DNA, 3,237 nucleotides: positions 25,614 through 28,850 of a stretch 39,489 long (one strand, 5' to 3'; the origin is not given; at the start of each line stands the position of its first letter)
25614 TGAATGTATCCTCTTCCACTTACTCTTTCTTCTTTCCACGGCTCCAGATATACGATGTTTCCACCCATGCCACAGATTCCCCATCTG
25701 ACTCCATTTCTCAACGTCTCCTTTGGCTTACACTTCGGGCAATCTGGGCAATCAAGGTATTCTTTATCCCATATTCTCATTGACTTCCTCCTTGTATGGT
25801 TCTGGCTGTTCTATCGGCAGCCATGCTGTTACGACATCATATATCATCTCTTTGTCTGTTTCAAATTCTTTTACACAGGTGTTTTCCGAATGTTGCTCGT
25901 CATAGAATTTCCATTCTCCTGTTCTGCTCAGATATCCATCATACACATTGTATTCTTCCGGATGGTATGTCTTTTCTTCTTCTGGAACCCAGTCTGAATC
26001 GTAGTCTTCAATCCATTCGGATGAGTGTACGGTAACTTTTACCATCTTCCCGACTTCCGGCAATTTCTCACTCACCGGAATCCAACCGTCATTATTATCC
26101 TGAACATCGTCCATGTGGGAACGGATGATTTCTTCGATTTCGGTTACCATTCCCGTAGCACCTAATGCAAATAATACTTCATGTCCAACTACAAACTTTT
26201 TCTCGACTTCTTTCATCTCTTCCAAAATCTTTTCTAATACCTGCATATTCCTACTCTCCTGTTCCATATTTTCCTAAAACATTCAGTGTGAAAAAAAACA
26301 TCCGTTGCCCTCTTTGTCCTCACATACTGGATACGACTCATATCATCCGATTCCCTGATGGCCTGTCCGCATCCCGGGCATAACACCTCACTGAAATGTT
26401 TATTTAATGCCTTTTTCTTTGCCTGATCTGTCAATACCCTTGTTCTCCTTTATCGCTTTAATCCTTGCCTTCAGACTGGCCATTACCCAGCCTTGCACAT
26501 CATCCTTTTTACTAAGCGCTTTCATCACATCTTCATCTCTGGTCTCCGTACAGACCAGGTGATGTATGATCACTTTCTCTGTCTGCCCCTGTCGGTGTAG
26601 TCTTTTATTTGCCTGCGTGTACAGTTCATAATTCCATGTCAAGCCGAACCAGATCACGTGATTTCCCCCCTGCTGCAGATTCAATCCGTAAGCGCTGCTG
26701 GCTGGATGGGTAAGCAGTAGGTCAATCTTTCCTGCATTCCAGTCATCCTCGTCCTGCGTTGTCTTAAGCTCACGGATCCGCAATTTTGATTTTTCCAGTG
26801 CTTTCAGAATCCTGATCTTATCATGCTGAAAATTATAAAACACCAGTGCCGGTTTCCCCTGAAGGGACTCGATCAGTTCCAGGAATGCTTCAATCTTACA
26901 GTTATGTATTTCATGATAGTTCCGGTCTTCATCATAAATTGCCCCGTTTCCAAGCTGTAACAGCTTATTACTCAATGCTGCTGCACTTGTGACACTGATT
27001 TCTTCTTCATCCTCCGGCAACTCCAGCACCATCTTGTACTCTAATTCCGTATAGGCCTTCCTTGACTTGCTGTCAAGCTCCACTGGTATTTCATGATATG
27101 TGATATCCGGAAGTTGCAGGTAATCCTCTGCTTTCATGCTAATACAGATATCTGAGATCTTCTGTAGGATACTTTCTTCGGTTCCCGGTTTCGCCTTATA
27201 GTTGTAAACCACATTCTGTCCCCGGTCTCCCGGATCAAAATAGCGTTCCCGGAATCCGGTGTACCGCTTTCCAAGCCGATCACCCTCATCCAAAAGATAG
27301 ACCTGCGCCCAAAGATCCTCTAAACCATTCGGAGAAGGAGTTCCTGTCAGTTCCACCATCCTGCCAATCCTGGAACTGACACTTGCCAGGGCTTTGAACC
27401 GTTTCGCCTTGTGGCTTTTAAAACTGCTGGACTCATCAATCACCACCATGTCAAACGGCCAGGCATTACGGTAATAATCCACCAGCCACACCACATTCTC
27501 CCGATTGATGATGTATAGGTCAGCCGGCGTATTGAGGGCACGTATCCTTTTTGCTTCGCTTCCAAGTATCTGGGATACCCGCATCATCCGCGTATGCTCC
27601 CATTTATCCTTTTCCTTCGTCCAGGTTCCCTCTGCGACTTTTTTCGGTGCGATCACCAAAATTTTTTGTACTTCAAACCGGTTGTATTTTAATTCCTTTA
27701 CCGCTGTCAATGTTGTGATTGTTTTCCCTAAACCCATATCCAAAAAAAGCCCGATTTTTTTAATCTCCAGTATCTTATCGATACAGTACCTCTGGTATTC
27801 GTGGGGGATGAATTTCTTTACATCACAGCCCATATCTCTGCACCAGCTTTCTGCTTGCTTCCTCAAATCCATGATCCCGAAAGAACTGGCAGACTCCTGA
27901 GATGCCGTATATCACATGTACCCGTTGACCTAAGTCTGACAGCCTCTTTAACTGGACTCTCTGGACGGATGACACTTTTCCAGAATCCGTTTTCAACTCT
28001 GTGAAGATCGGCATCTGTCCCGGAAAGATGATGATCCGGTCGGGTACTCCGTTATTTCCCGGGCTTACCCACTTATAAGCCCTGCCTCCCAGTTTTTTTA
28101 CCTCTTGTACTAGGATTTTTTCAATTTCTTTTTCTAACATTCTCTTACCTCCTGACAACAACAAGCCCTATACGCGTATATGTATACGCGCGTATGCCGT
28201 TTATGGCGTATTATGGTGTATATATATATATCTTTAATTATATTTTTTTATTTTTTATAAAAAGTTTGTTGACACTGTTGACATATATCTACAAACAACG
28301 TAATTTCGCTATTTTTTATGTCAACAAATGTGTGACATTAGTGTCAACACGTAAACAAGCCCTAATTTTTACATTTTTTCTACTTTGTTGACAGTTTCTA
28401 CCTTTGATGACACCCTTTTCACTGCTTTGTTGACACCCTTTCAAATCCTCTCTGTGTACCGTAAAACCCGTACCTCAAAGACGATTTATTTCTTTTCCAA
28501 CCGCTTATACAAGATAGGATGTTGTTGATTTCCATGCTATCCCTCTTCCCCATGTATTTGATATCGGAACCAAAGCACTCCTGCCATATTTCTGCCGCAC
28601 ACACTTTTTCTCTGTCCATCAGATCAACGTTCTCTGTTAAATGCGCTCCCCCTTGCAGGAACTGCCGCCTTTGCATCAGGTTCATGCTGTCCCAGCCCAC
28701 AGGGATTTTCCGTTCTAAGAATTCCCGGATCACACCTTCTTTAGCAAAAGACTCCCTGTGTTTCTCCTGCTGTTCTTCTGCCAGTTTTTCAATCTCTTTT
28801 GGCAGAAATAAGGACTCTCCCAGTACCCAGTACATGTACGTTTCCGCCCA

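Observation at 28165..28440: Candidate phage origin of replication: twin 12-bp palindromes, a (TA)6 unwinding element and 8 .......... iterons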

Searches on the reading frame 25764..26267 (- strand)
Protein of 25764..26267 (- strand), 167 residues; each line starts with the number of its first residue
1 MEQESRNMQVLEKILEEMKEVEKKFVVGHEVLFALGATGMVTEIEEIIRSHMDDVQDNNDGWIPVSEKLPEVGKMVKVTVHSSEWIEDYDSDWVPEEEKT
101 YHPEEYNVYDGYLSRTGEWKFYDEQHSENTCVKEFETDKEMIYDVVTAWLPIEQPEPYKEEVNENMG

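Call 9: search_protein_families(library=pfam, proteins=[window:25764-26267:-])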
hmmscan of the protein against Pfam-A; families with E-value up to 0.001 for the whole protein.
window:25764-26267:- (167 aa): 1 family
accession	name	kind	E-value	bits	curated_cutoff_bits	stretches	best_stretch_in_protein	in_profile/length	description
PF04448.17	DUF551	-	0.00036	21.8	22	0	61-155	1-66/68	Protein of unknown function (DUF551)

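Call 56: search_protein_families(library=phrogs, proteins=[window:25764-26267:-], max_evalue=0.00001)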
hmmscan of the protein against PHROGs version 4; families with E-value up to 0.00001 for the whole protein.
window:25764-26267:- (167 aa): 1 family
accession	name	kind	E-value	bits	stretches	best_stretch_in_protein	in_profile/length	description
phrog_15198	-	unknown function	2.7e-09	38.2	0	46-161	71-156/159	-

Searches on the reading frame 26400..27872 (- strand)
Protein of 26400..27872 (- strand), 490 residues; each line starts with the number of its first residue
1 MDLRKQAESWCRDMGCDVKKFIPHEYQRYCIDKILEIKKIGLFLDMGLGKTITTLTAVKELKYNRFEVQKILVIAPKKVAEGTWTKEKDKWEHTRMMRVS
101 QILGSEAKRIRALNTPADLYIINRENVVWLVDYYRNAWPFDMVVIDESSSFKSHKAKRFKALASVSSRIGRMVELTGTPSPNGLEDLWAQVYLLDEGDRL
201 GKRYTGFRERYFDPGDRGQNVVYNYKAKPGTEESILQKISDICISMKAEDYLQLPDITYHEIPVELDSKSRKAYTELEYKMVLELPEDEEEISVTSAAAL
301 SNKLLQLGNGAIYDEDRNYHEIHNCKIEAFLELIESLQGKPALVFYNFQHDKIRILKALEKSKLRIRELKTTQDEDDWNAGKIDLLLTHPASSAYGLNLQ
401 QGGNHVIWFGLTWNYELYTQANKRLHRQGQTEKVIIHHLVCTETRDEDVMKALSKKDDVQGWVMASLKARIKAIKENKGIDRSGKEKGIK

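Call 9: search_protein_families(library=pfam, proteins=[window:26400-27872:-])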
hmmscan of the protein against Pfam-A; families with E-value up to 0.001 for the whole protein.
window:26400-27872:- (490 aa): 4 families
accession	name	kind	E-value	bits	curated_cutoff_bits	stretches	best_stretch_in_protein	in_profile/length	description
PF00176.29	SNF2-rel_dom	-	1.5e-22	80.5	24.9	1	42-289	22-265/290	SNF2-related domain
PF04851.21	ResIII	-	4.2e-07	30.5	22.5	1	22-180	3-163/164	Type III restriction enzyme, res subunit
PF00271.37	Helicase_C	-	5.4e-07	30.3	23.5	1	326-429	2-110/110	Helicase conserved C-terminal domain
PF00270.35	DEAD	-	4.7e-06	26.9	26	1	25-182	2-162/167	DEAD/DEAH box helicase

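Call 56: search_protein_families(library=phrogs, proteins=[window:26400-27872:-], max_evalue=0.00001)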
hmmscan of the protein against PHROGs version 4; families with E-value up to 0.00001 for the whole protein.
window:26400-27872:- (490 aa): 8 families
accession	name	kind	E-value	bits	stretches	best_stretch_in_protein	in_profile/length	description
phrog_62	-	DNA, RNA and nucleotide metabolism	1e-170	571.3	1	19-479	693-1148/1881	DNA helicase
phrog_11354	-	unknown function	1.2e-40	138.8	1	363-473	2-114/116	-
phrog_29996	-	unknown function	2e-12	46.9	1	381-476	1082-1176/1189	-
phrog_23807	-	unknown function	4.4e-09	35.6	0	385-447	590-652/1053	-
phrog_16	-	DNA, RNA and nucleotide metabolism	2.2e-08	33.8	1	18-445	268-604/986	DNA helicase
phrog_24008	-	DNA, RNA and nucleotide metabolism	5.7e-08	32.1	1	25-194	483-648/1006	helicase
phrog_11801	-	other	9.7e-07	27.3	0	351-469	1384-1498/2269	DNA methyltransferase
phrog_26785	-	unknown function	3.8e-06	26.1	0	30-198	260-426/1087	-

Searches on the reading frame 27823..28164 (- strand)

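Call 9: search_protein_families(library=pfam, proteins=[window:27823-28164:-])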
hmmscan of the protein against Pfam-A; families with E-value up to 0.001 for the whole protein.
window:27823-28164:- (113 aa): 1 family
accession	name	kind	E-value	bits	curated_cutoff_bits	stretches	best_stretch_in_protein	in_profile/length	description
PF08774.17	VRR_NUC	-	0.00038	20.9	23.8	1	34-87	58-114/116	VRR-NUC domain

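Call 56: search_protein_families(library=phrogs, proteins=[window:27823-28140:-], max_evalue=0.00001)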
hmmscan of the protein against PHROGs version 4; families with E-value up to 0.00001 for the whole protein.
window:27823-28140:- (105 aa): 2 families
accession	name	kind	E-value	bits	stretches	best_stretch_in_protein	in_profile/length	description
phrog_93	-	DNA, RNA and nucleotide metabolism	3.9e-21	76.3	1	1-87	352-438/613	endonuclease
phrog_824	-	unknown function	3.2e-08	34.8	1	30-93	112-177/265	-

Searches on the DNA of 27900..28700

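Call 26: search_rna_families(source=window, start=27900, end=28700, threshold=evalue, max_evalue=1)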
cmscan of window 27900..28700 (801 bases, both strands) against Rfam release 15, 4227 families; matches with E-value up to 1: 0.
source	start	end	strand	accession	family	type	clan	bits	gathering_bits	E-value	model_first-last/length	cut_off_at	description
